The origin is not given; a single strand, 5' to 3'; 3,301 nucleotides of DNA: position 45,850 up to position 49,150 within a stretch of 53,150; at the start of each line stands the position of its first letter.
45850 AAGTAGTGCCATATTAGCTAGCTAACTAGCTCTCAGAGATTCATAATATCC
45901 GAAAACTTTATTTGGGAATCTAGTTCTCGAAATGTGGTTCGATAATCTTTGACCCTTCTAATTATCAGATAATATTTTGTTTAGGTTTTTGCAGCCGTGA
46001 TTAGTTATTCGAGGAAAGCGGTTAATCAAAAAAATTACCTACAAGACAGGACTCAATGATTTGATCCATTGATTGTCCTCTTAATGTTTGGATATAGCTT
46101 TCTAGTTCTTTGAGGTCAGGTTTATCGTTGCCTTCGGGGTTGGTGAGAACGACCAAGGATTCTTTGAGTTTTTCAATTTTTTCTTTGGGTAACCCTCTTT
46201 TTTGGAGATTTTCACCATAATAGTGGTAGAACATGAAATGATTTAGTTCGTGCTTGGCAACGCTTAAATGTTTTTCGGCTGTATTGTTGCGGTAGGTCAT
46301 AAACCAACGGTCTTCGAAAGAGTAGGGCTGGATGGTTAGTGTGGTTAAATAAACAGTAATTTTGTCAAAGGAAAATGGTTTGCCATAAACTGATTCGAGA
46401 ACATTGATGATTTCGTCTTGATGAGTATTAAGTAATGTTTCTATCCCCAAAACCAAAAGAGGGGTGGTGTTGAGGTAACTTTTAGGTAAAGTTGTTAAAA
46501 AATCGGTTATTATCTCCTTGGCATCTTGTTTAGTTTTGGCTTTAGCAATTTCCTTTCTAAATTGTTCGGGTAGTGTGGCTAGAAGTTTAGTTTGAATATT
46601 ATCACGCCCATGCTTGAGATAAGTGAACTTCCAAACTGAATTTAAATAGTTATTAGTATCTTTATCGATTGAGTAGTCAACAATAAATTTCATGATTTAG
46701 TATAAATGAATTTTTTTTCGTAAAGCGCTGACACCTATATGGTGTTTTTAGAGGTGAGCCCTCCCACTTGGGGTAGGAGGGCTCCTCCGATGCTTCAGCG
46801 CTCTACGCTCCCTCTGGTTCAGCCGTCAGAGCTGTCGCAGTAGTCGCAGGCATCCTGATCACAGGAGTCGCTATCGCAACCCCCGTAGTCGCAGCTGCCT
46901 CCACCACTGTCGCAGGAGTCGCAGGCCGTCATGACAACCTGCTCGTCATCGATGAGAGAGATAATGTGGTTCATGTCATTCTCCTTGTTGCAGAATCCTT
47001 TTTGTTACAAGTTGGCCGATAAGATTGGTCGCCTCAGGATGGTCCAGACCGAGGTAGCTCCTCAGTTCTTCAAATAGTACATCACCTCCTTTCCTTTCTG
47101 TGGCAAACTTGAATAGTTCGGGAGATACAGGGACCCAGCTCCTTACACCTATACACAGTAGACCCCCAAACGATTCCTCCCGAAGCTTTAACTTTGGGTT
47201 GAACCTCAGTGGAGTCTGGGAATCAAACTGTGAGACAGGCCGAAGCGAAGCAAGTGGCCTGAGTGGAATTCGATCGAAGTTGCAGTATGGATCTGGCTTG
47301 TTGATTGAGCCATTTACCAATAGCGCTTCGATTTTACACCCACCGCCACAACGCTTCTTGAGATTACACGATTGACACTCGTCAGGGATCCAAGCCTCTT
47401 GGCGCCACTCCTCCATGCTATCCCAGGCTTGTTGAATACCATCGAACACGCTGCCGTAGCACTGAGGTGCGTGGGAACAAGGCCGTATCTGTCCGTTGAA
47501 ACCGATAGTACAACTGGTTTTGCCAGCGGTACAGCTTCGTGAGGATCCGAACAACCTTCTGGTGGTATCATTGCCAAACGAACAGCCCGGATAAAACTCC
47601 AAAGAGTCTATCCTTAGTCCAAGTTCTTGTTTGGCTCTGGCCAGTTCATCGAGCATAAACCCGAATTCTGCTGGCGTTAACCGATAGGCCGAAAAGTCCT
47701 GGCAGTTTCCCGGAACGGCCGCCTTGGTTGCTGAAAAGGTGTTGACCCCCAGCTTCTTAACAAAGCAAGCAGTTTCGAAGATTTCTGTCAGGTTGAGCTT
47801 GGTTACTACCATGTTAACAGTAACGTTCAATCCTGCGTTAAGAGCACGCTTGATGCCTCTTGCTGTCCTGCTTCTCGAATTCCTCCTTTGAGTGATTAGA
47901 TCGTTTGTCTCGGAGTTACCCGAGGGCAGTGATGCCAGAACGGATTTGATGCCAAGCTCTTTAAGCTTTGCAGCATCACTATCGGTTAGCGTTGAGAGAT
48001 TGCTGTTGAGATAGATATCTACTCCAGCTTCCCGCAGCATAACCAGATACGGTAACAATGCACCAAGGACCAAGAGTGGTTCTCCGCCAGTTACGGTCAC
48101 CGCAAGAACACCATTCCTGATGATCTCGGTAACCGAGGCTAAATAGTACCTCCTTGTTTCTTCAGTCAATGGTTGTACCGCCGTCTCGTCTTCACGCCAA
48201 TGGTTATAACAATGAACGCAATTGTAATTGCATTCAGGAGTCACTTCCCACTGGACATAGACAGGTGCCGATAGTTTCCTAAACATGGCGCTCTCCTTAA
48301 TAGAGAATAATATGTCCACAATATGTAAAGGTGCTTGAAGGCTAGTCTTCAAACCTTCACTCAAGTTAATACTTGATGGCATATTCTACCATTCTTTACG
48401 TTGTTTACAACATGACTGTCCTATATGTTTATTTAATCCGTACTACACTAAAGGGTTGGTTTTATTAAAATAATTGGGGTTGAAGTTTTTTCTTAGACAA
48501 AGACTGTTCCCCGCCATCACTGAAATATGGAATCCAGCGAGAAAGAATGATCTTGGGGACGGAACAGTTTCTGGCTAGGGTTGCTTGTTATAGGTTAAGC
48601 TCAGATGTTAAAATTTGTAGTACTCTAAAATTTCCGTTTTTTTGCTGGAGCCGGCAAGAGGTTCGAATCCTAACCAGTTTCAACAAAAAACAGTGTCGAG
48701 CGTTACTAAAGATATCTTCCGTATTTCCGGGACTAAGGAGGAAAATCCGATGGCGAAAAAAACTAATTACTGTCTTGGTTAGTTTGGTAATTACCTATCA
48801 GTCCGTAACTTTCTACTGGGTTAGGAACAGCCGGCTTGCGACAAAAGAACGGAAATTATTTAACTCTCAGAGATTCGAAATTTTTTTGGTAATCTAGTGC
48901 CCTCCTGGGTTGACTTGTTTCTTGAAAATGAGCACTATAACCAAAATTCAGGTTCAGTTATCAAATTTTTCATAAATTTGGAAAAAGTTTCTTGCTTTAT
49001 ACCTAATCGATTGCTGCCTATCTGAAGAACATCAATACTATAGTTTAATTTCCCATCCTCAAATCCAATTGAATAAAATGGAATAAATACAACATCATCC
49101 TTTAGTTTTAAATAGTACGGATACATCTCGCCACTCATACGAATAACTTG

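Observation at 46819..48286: Compact RiPP locus: radical SAM/SPASM-RRE enzyme and a (Cys-Asp)x7 precursor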

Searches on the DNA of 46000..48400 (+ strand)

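Call 74: search_dna_similar(query=window:46000-48400:+, collection=plasmids, mode=distant, max_rows=5)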
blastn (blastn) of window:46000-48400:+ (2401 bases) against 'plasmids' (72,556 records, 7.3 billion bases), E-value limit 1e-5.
No match.

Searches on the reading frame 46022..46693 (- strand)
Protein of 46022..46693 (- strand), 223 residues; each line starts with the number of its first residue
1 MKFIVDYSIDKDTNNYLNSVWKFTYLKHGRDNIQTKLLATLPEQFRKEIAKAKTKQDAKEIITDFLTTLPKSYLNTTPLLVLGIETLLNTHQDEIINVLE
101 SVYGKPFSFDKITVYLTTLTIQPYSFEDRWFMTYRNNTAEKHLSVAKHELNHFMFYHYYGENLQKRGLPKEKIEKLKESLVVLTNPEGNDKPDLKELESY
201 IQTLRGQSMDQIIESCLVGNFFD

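Call 4: search_protein_families(library=pfam, proteins=[window:46022-46693:-], max_evalue=0.01)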
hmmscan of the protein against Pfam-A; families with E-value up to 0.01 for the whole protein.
window:46022-46693:- (223 aa): 0 families

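Call 5: search_protein_families(library=ncbifam, proteins=[window:46022-46693:-], max_evalue=0.01)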
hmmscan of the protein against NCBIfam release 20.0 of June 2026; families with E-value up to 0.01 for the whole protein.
window:46022-46693:- (223 aa): 0 families

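Call 19: search_protein_families(library=pfam, proteins=[window:46022-46693:-], max_evalue=10)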
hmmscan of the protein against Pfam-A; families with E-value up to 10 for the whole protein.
window:46022-46693:- (223 aa): 2 families
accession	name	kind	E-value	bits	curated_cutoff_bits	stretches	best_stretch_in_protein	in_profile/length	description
PF12912.12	N_NLPC_P60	-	0.051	14.1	25.4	1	120-179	55-112/118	NLPC_P60 stabilising domain, N term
PF20751.3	SP2_M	-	0.097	13.2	25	1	152-192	98-138/141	Structural protein 2 second domain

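Call 20: find_homologous_proteins(query=window:46022-46693:-, max_evalue=0.001)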
Query window:46022-46693:- (223 aa): 100 proteins with E <= 0.001 among 361 candidates.
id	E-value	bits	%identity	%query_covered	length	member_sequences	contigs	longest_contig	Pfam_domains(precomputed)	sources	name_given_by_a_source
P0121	1.0e-144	498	100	100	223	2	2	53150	-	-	-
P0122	4.5e-93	329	68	97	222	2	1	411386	-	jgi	jgi:hypothetical protein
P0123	1.8e-87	311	64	97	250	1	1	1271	-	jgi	jgi:hypothetical protein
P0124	1.0e-86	308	62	97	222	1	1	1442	-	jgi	jgi:hypothetical protein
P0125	1.8e-84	301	59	100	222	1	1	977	-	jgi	jgi:hypothetical protein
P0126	1.1e-79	285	55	100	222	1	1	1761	-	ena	-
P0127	1.2e-79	285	57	97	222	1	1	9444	-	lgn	-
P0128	5.1e-79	283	56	97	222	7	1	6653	-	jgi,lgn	-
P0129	8.3e-71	256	50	99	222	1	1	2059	-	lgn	-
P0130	8.7e-71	256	51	100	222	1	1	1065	-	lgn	-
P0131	1.0e-70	256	53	100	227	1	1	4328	-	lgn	-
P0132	1.2e-70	256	49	100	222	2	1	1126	-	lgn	-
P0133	3.8e-70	254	52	96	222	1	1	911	-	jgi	-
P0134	5.8e-70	253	50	100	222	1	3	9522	-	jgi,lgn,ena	-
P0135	1.0e-69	253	49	100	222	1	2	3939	-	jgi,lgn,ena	-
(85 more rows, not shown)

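Call 23: search_solved_structures(query=A2, max_evalue=10)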
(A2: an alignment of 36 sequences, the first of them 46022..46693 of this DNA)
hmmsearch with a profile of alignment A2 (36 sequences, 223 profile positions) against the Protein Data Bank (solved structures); distinct sequences matched with E-value up to 10: 19.
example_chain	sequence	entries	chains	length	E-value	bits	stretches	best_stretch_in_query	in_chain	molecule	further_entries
9zdg_A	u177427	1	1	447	0.02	17.9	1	150-211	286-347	Tq-FLiTS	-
6yip_A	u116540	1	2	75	0.032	17.2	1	161-208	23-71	Kinesin-like protein KIF20A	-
4wzw_A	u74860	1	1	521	0.034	17.1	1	141-183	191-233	Pumilio domain-containing protein KIAA0020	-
4wzr_A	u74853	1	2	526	0.035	17.1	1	141-183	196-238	Pumilio domain-containing protein KIAA0020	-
20yv_A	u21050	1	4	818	0.048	16.6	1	7-86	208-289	DUF262 domain-containing protein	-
20yw_A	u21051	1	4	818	0.048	16.6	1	7-86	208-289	DUF262 domain-containing protein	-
2l1w_A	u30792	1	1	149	0.06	16.3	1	166-218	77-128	Calmodulin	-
4hex_A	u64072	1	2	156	0.087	15.8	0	157-212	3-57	Calmodulin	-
4e53_A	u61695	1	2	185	0.16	14.9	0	157-212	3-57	Calmodulin, Linker, IQ motif of Neuromodulin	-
4e50_A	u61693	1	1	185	0.16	14.9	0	157-212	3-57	Calmodulin, Linker, IQ motif of Neurogranin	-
7nqc_A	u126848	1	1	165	0.16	14.9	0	157-212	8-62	Calmodulin-1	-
5lef_C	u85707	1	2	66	0.18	14.7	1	161-207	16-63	Kinesin-like protein KIF20A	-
3wfn_B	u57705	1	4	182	0.22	14.5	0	157-212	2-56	Calmodulin, Sodium channel protein type 8 subunit alpha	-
3ewt_A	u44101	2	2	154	0.32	13.9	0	159-212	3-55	Calmodulin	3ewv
2kn2_A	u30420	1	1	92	0.46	13.4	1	166-218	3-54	Calmodulin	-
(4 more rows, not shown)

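Call 31: predict_structure(alignment_id=A2)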
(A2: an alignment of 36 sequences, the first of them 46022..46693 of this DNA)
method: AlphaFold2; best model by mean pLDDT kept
length: 223 residues; sequences in the alignment: 36
mean_pLDDT: 96.2   pTM: 0.91
mean pLDDT of the five models: 96.2, 96.2, 96.0, 95.8, 95.4
residues with pLDDT >= 90: 211; 70-90: 11; 50-70: 1; < 50: 0
segments of 3 or more residues with pLDDT < 50: none
pLDDT, mean of each block of 10 residues (from residue 1): 98 98 93 94 98 98 97 95 99 98 98 98 98 98 98 98 96 96 92 94 96 92 72
secondary structure, 60 per line:
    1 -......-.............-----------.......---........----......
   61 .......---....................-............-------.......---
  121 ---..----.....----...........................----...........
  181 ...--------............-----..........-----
elements in order: E2-7 H9-21 H33-39 H43-50 H55-67 H71-90 H92-103 E111-117 E130-134 H139-165 H170-183 H192-203 H209-218

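Call 34: fold_search(model_id=the predicted structure, library=pdb)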
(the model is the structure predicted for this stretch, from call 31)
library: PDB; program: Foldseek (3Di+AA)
matches with E <= 10: 159; with E <= 0.001: 0
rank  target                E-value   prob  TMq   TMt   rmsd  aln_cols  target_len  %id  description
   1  2xpz                  4.8e-01  0.69  0.23  0.09   4.0        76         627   12  Structure of native yeast LTA4 hydrolase (released 2010-12-29)
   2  6a8z_B                8.4e-01  0.51  0.21  0.11   3.9        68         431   22  Crystal structure of M1 zinc metallopeptidase from Deinococcus radiodurans (released 2019-07-17)
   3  6kp0_A                1.0e+00  0.44  0.21  0.12   4.1        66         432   21  Crystal structure of two domain M1 zinc metallopeptidase E323A mutant bound to L-arginine (released 2020-01-22)
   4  7v9p_B                1.0e+00  0.25  0.28  0.10   6.7       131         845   11  Crystal structure of the lanthipeptide zinc-metallopeptidase EryP from saccharopolyspora erythraea in intermediate sta (released 2022-05-11)
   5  5dll                  1.0e+00  0.25  0.21  0.07   6.5       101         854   12  Aminopeptidase N (pepN) from Francisella tularensis subsp. tularensis SCHU S4 (released 2015-09-16)
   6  7edx_B                1.2e+00  0.63  0.27  0.07   3.3        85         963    7  p53-bound TFIID-based core PIC on HDM2 promoter (released 2021-05-05)
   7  6kp1_A                1.2e+00  0.41  0.21  0.11   4.0        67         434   21  Crystal structure of two domain M1 zinc metallopeptidase E323A mutant bound to L-methionine amino acid (released 2020-06-24)
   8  4qhi_D                1.2e+00  0.38  0.28  0.51   5.7       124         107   18  Crystal structure of Methanocaldococcus jannaschii selecase mutant R36W (released 2014-07-16)
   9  5lhd_A                1.2e+00  0.44  0.24  0.07   3.6        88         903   14  Structure of glycosylated human aminopeptidase N (released 2017-04-05)
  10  6u7g_B                1.4e+00  0.47  0.25  0.07   3.4        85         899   14  HCoV-229E RBD Class V in complex with human APN (released 2019-11-13)
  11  3q7j_A                1.4e+00  0.41  0.21  0.07   3.5        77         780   14  Engineered Thermoplasma Acidophilum F3 factor mimics human aminopeptidase N (APN) as a target for anticancer drug deve (released 2011-07-27)
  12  7v9p_A                1.4e+00  0.21  0.28  0.10   6.7       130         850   11  Crystal structure of the lanthipeptide zinc-metallopeptidase EryP from saccharopolyspora erythraea in intermediate sta (released 2022-05-11)
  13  6oiu_B                1.5e+00  0.47  0.25  0.07   3.1        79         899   14  X-ray crystal structure of the ectodomain of the Toxoplasma gondii ME49 Aminopeptidase N (TGME49_224350) (released 2020-09-30)
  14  5yo1                  1.5e+00  0.21  0.22  0.07   4.4        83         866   10  Structure of ePepN E298A mutant in complex with Puromycin (released 2018-11-07)
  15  6mzc_B                1.5e+00  0.21  0.20  0.05   5.6        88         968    8  Human TFIID BC core (released 2018-11-28)
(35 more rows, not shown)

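Call 69: search_protein_families(library=padloc, proteins=[window:46022-46693:-], max_evalue=0.01)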
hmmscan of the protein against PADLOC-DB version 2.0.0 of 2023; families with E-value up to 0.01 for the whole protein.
window:46022-46693:- (223 aa): 0 families

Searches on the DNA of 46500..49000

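Call 13: search_rna_families(source=window, start=46500, end=49000, threshold=evalue, max_evalue=10, show_alignments=2)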
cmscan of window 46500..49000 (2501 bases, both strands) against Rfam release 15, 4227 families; matches with E-value up to 10: 1.
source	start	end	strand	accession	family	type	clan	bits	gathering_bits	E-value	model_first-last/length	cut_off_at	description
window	48278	48367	-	RF00109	Vimentin3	Cis-reg;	-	18.8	36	10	1-67/67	no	Vimentin 3' UTR protein-binding region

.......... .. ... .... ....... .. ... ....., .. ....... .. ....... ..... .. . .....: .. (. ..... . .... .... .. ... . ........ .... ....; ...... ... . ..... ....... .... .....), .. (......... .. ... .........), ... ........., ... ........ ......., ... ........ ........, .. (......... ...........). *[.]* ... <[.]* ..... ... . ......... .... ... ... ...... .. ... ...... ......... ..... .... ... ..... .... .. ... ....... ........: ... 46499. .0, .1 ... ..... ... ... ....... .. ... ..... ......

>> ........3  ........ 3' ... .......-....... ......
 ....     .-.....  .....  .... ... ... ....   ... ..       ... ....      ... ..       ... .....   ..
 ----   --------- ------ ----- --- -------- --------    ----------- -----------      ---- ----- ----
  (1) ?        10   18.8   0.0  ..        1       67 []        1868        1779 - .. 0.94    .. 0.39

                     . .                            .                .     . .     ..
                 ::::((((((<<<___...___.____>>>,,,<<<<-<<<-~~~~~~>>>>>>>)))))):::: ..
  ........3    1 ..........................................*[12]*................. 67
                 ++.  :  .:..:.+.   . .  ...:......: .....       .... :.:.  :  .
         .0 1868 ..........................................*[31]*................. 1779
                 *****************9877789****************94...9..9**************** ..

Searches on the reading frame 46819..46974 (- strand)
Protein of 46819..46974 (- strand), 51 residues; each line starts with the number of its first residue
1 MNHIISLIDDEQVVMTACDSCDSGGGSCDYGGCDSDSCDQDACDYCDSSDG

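Call 4: search_protein_families(library=pfam, proteins=[window:46819-46974:-], max_evalue=0.01)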
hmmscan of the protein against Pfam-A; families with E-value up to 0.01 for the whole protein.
window:46819-46974:- (51 aa): 0 families

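Call 5: search_protein_families(library=ncbifam, proteins=[window:46819-46974:-], max_evalue=0.01)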
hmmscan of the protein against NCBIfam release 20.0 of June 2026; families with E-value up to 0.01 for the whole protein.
window:46819-46974:- (51 aa): 0 families

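Call 19: search_protein_families(library=pfam, proteins=[window:46819-46974:-], max_evalue=10)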
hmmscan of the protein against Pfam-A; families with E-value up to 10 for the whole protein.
window:46819-46974:- (51 aa): 1 family
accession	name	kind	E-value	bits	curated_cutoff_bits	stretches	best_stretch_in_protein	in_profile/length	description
PF23836.1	DUF7206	-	0.13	13.3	25.6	1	15-29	92-107/107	Family of unknown function (DUF7206)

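Call 30: search_protein_families(library=ncbifam, proteins=[window:46822-46974:-], max_evalue=10)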
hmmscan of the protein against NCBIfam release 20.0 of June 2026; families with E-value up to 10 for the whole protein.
seq(51 aa): 0 families

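Call 61: find_homologous_proteins(query=window:46819-46974:-, max_evalue=0.01)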
Query window:46819-46974:- (51 aa): 1 proteins with E <= 0.01 among 3 candidates.
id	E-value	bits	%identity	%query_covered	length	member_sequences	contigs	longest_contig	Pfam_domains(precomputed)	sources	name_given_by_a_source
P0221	3.6e-23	98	98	100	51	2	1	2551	-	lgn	-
